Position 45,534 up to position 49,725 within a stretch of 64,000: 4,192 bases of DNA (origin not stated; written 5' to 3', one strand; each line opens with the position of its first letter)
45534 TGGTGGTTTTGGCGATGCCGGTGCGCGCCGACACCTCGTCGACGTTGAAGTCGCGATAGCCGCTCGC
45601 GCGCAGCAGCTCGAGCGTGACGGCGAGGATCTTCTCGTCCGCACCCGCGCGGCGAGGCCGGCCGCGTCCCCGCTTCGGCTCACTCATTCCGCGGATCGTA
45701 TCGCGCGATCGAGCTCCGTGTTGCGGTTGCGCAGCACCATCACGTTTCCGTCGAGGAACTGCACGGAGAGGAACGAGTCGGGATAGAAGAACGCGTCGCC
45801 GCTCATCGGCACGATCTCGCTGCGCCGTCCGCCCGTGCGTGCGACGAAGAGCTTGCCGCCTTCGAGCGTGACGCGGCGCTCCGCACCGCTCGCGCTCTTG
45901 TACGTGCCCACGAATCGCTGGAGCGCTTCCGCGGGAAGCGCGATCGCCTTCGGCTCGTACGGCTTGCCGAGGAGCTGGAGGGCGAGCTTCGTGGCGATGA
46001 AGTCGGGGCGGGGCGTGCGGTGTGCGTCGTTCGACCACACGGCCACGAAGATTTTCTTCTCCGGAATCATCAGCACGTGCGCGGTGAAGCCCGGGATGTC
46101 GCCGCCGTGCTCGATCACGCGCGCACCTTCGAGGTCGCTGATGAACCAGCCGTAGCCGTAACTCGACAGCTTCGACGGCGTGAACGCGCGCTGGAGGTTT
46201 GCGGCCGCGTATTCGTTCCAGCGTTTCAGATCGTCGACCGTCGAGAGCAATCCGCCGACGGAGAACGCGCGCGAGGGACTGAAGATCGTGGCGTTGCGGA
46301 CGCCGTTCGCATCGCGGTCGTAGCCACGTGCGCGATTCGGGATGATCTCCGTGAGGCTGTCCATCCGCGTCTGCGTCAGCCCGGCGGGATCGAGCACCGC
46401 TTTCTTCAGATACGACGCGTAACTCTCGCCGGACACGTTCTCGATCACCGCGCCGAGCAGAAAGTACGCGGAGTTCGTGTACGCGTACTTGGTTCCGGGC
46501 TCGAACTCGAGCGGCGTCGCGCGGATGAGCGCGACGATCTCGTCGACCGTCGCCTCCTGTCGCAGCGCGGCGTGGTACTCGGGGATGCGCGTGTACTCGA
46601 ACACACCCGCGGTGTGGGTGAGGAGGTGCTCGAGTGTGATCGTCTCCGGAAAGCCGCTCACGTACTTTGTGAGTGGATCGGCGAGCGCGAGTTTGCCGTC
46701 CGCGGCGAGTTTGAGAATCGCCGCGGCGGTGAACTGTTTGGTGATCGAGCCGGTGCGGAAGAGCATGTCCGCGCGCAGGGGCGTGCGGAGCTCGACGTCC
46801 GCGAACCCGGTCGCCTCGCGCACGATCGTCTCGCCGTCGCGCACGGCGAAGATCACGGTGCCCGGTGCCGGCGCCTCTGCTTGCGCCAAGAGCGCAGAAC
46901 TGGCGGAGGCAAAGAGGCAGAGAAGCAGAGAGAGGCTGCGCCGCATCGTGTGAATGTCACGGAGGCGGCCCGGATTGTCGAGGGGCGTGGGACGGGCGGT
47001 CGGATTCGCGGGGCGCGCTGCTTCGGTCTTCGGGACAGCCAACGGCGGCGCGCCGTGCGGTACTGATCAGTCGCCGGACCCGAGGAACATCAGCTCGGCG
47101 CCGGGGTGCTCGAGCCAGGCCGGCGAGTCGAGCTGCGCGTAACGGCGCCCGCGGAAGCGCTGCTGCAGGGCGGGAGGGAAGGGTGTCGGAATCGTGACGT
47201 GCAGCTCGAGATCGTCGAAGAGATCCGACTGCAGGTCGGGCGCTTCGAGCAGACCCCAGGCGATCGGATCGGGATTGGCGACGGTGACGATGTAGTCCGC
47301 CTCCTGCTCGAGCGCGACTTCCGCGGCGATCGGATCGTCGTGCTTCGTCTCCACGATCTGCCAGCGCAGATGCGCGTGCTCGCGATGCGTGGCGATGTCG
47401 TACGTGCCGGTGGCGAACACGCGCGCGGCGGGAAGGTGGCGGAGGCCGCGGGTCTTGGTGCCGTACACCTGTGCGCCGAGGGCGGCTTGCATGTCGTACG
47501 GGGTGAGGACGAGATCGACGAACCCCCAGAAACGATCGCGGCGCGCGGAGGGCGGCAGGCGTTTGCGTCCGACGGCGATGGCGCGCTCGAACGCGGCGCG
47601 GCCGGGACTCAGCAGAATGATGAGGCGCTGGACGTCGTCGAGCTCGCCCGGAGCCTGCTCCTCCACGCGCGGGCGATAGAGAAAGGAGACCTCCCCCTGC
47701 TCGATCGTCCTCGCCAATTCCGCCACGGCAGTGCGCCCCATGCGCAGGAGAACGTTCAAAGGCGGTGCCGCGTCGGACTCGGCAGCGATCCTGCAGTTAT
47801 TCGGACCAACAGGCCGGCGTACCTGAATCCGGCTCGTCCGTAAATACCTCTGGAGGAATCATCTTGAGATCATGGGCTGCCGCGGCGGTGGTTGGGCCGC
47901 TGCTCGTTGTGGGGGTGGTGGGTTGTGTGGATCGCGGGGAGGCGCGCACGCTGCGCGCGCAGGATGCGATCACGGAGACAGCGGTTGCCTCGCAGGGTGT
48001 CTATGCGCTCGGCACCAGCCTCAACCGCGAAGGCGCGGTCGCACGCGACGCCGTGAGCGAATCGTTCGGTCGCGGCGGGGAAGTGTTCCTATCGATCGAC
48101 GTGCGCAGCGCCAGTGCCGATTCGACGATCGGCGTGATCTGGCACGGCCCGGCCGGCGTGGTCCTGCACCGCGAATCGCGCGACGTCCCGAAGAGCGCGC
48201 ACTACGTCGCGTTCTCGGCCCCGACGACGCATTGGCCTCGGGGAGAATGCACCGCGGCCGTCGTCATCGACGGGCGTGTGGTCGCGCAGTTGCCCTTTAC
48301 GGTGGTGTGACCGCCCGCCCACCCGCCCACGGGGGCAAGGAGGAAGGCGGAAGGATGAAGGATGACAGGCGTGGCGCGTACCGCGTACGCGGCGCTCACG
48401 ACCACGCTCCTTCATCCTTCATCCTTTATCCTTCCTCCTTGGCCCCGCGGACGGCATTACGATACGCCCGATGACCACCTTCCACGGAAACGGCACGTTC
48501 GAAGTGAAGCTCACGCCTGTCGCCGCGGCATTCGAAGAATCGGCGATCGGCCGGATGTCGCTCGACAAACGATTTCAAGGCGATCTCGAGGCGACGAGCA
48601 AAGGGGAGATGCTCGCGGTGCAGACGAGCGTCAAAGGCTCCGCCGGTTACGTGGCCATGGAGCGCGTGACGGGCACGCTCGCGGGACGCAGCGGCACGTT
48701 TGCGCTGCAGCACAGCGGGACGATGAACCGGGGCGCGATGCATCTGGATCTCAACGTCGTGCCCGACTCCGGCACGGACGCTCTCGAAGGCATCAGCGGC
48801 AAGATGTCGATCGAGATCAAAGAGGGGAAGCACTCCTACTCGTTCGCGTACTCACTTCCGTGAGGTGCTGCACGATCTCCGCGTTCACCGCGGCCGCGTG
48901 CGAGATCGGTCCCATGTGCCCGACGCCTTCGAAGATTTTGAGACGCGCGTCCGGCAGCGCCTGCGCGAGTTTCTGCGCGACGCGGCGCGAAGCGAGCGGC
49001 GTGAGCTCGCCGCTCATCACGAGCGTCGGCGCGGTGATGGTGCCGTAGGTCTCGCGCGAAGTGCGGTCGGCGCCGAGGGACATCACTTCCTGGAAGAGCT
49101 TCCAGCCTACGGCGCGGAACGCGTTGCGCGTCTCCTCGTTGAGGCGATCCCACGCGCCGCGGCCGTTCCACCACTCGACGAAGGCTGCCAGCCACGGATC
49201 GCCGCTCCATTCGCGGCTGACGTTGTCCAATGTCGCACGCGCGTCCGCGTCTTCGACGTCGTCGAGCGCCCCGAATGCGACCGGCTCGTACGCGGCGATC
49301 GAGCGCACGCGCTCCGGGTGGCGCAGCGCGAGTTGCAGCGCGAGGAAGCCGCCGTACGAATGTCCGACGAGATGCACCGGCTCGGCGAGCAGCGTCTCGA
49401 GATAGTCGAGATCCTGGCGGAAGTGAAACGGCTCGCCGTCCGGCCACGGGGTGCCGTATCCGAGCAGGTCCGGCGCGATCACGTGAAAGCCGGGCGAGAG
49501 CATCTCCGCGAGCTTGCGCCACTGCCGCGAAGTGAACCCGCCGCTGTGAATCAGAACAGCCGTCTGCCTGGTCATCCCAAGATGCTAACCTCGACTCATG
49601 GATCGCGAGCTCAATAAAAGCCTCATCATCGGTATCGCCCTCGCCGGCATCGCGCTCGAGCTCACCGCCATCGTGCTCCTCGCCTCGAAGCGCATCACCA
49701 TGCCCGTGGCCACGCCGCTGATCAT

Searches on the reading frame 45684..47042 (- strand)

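Call 73: search_protein_families(library=pfam, proteins=[window:45684-47042:-], max_evalue=0.001)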
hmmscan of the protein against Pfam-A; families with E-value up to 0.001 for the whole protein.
window:45684-47042:- (452 aa): 2 families
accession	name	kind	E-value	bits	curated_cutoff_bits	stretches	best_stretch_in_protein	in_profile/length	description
PF00144.29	Beta-lactamase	-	7.1e-68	229.6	27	1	58-354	13-325/329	Beta-lactamase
PF11954.13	DUF3471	-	2.9e-05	24.9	29.3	1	364-419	2-59/103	Domain of unknown function (DUF3471)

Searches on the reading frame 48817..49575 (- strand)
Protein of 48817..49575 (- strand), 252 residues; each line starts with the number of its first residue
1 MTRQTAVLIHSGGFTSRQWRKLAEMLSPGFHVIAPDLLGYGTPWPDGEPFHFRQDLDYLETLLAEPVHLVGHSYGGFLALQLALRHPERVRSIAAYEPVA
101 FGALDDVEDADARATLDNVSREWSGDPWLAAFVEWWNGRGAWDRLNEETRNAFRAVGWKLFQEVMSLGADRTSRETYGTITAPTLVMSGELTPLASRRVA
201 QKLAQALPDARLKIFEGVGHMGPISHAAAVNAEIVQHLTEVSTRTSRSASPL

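Call 73: search_protein_families(library=pfam, proteins=[window:48817-49575:-], max_evalue=0.001)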
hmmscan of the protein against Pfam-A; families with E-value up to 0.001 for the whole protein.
window:48817-49575:- (252 aa): 8 families
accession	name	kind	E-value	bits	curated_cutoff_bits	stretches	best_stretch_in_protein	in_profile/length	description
PF00561.26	Abhydrolase_1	-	1.4e-26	94.1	25.8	1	6-226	2-244/245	alpha/beta hydrolase fold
PF12697.13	Abhydrolase_6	-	1.5e-26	94.9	26.3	1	7-232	2-216/217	Alpha/beta hydrolase family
PF12146.15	Hydrolase_4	-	7.9e-12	45.4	27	1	3-221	4-233/239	Serine aminopeptidase, S33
PF00756.26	Esterase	-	2.8e-05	24.5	22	1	67-142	117-171/251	Putative esterase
PF00975.26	Thioesterase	-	0.00021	22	26.4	1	10-89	8-90/226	Thioesterase domain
PF07859.19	Abhydrolase_3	-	0.00034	20.9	25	0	65-220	71-206/210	alpha/beta hydrolase fold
PF08386.16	Abhydrolase_4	-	0.00048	20.6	21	1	179-242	32-95/103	TAP-like protein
PF00326.27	Peptidase_S9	-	0.00087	19.3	22.6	0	67-100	66-99/213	Prolyl oligopeptidase family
